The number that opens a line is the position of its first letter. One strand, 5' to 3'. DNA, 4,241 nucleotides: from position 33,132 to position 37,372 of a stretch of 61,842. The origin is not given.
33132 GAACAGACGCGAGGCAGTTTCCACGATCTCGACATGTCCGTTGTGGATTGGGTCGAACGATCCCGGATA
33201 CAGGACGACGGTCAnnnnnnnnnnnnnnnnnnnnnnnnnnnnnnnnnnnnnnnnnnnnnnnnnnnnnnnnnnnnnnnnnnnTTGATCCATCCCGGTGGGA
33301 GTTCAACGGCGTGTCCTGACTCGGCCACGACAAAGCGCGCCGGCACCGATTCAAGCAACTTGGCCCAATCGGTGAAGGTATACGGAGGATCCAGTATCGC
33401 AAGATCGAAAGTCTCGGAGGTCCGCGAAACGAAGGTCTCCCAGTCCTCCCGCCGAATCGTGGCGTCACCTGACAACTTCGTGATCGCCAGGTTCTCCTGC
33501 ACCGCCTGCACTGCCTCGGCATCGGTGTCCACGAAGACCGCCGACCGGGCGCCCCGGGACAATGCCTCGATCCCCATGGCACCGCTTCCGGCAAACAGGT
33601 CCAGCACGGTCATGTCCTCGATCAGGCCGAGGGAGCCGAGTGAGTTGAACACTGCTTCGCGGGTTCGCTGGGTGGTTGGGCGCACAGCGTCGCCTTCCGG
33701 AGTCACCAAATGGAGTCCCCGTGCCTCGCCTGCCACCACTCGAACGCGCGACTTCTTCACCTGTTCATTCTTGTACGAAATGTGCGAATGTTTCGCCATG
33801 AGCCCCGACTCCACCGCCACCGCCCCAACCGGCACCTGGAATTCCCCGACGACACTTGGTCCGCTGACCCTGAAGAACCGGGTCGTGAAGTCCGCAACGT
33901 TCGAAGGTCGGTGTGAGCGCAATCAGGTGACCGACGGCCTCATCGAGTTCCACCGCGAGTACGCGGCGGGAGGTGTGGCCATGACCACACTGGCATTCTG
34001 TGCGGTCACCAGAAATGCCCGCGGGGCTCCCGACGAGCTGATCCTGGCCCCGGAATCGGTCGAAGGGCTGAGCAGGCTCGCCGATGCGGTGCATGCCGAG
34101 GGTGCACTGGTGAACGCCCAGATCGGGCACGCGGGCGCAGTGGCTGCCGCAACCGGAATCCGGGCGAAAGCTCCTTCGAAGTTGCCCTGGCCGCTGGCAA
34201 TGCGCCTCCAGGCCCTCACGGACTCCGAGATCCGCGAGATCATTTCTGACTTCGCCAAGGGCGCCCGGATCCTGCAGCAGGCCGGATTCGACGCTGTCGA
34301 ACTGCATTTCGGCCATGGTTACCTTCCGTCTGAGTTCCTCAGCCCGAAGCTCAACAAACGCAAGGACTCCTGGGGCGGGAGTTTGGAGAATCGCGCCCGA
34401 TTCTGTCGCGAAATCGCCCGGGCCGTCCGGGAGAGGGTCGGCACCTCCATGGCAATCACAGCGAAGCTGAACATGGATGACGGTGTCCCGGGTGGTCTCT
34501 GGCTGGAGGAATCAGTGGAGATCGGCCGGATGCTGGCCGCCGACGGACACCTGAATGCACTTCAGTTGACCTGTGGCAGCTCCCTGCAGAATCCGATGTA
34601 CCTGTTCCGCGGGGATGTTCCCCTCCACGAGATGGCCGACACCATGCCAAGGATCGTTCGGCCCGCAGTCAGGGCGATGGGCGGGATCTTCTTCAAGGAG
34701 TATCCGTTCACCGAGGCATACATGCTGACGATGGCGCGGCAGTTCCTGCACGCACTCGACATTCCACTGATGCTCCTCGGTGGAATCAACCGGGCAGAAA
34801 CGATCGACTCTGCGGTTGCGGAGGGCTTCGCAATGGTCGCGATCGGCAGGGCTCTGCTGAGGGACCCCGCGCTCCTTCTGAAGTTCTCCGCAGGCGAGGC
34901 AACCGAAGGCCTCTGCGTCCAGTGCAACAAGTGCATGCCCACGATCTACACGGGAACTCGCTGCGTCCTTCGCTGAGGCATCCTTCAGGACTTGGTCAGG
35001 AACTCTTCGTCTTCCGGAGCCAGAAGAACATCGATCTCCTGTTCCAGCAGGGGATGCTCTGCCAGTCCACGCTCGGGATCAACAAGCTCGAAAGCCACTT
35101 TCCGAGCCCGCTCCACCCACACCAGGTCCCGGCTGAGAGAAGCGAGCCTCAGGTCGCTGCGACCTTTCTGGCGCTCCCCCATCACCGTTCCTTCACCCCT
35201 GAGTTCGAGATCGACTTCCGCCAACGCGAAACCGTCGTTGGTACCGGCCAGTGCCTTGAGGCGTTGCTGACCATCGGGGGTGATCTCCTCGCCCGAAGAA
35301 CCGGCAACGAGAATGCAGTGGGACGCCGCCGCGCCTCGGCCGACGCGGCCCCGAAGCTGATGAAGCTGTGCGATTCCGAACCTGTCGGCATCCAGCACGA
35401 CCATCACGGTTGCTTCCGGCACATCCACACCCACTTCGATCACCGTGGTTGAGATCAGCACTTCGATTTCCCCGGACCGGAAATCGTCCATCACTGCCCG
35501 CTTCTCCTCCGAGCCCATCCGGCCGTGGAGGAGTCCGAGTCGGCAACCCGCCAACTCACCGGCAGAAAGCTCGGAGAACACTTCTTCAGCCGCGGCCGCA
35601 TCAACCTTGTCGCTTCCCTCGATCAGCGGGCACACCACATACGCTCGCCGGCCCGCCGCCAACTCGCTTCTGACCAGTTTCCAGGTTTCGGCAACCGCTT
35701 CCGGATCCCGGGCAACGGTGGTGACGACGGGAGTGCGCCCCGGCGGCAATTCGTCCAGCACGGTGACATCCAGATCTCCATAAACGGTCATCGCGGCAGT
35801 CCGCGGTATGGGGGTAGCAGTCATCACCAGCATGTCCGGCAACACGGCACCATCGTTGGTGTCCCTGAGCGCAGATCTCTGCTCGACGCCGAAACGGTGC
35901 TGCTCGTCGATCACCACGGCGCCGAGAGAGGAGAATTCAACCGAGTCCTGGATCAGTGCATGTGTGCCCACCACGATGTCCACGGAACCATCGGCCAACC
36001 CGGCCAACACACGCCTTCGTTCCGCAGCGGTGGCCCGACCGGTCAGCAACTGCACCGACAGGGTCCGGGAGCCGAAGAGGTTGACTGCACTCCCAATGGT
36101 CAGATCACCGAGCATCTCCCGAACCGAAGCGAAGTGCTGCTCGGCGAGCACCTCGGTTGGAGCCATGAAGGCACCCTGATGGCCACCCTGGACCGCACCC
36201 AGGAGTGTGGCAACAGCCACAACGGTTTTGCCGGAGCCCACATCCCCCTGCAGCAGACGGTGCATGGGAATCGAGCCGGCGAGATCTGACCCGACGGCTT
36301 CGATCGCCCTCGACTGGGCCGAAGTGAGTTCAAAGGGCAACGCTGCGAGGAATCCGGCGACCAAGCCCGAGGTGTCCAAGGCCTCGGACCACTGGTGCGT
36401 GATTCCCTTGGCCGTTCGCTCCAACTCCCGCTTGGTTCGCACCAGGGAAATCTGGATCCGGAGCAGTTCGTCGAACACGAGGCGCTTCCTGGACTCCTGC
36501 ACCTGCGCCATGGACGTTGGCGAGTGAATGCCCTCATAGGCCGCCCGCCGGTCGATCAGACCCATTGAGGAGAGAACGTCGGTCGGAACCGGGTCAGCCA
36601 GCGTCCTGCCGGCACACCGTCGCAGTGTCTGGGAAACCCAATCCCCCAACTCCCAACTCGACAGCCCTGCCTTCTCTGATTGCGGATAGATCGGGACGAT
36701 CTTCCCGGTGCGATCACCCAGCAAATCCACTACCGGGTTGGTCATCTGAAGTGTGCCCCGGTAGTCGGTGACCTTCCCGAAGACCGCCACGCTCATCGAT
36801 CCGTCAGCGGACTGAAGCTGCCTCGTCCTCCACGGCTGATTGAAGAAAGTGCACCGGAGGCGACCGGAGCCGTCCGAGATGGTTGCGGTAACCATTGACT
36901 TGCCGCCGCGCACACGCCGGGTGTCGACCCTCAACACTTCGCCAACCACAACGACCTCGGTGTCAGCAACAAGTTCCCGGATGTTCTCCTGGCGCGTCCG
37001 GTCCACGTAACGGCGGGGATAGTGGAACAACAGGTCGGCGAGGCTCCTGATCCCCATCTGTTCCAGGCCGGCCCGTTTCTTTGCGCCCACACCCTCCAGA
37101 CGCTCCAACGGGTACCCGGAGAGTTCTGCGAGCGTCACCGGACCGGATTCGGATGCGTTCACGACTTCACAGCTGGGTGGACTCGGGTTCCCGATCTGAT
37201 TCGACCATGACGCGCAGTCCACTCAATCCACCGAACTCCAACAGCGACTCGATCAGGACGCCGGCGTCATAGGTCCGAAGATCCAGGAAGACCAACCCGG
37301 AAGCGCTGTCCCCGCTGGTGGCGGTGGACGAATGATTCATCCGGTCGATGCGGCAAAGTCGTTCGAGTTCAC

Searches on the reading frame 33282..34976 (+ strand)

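Call 68: search_protein_families(library=ncbifam, proteins=[window:33282-34976:+], max_evalue=1e-10)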
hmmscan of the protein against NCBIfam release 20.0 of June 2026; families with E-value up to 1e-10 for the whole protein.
window:33282-34976:+ (564 aa): 8 families
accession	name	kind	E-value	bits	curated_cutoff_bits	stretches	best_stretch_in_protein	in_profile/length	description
TIGR03997.1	mycofact_OYE_2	equivalog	2.1e-58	198.2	793.15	1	188-441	4-260/645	mycofactocin system FadH/OYE family oxidoreductase 2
NF041087.1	bile_acid_BaiCD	equivalog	7.3e-55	186.2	825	1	188-429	6-249/642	bile acid Fe-S flavoenzyme BaiCD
NF006101.0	PRK08255.1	equivalog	2.8e-41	141.5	1078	1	147-433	363-661/768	bifunctional salicylyl-CoA 5-hydroxylase/oxidoreductase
NF010047.0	PRK13523.1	equivalog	2.5e-40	138.6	431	1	188-444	7-263/339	NADPH dehydrogenase NamA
NF045592.1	bili_reduct_N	equivalog_domain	2.4e-38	132.2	425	1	187-562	3-361/363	bilirubin reductase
NF045599.1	bili_reduct_long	exception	1.2e-37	129.5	750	1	189-558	4-356/641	bilirubin reductase, long form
NF007899.0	PRK10605.1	subfamily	9.3e-25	87.6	403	1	310-385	150-225/365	N-ethylmaleimide reductase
TIGR03996.1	mycofact_OYE_1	hypoth_equivalog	2.8e-21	75.7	627.9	1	199-424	10-238/633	mycofactocin system FadH/OYE family oxidoreductase 1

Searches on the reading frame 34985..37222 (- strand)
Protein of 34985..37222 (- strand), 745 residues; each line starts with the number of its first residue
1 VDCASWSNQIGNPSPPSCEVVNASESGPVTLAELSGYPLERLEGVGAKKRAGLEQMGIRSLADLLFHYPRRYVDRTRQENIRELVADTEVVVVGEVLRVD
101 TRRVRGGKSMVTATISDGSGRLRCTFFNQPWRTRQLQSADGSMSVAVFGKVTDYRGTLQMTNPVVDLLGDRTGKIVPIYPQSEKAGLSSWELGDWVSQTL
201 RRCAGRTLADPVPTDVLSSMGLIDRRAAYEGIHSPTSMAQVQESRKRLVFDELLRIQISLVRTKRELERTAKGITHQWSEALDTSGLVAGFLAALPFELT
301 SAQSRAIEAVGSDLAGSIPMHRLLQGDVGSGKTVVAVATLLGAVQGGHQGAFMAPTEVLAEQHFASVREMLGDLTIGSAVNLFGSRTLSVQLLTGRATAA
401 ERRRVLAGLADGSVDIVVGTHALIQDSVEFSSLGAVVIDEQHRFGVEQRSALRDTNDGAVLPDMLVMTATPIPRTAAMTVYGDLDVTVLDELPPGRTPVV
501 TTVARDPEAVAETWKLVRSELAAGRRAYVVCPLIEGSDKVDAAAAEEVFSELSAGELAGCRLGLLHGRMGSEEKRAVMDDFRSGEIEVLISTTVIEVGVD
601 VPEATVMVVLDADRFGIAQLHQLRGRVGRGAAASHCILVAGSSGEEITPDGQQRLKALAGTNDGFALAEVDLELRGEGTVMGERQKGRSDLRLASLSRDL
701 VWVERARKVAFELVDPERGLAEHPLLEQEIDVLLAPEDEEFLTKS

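Call 68: search_protein_families(library=ncbifam, proteins=[window:34985-37222:-], max_evalue=1e-10)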
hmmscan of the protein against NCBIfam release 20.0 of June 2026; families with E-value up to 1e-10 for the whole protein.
window:34985-37222:- (745 aa): 15 families
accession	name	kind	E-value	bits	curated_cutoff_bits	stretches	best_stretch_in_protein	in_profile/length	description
NF008168.0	PRK10917.2-2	equivalog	1.7e-240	800.5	718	1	37-731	111-782/795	ATP-dependent DNA helicase RecG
NF008165.0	PRK10917.1-3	equivalog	5.2e-223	742.4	711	1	37-728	8-676/692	ATP-dependent DNA helicase RecG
NF008170.0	PRK10917.2-4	equivalog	7.3e-213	708.9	975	1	38-731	132-813/826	ATP-dependent DNA helicase RecG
NF008167.0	PRK10917.2-1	equivalog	1.1e-210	701.5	995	2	173-745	168-744/744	ATP-dependent DNA helicase RecG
TIGR00643.1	recG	equivalog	1.9e-208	694.2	659.4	1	57-709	2-628/629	ATP-dependent DNA helicase RecG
NF008163.0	PRK10917.1-1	equivalog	3.9e-188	627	796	1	33-717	5-671/692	ATP-dependent DNA helicase RecG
NF008166.0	PRK10917.1-4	equivalog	2e-176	588.1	864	1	47-722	21-689/705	ATP-dependent DNA helicase RecG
NF008164.0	PRK10917.1-2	equivalog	3.7e-173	577.5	785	1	38-720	14-677/704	ATP-dependent DNA helicase RecG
TIGR00580.2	mfd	equivalog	3.3e-101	340.1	800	1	287-688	422-799/907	transcription-repair coupling factor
NF008169.0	PRK10917.2-3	equivalog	2.4e-82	277.4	555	1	48-706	6-599/610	ATP-dependent DNA helicase RecG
NF007966.0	PRK10689.1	equivalog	8.6e-76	255.5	1329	1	291-690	593-968/1148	transcription-repair coupling factor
NF010337.0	PRK13766.1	equivalog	2.2e-14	52.5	610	0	569-644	408-482/781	Hef nuclease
NF003673.1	PRK05298.1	equivalog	4.1e-12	45.2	743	0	559-632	467-544/653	excinuclease ABC subunit UvrB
NF004067.0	PRK05580.1-4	equivalog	3.2e-11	42.3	763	0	272-453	180-339/737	primosomal protein N'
TIGR00595.1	priA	equivalog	6.4e-11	41.5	230.35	0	323-448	1-109/509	replication restart helicase PriA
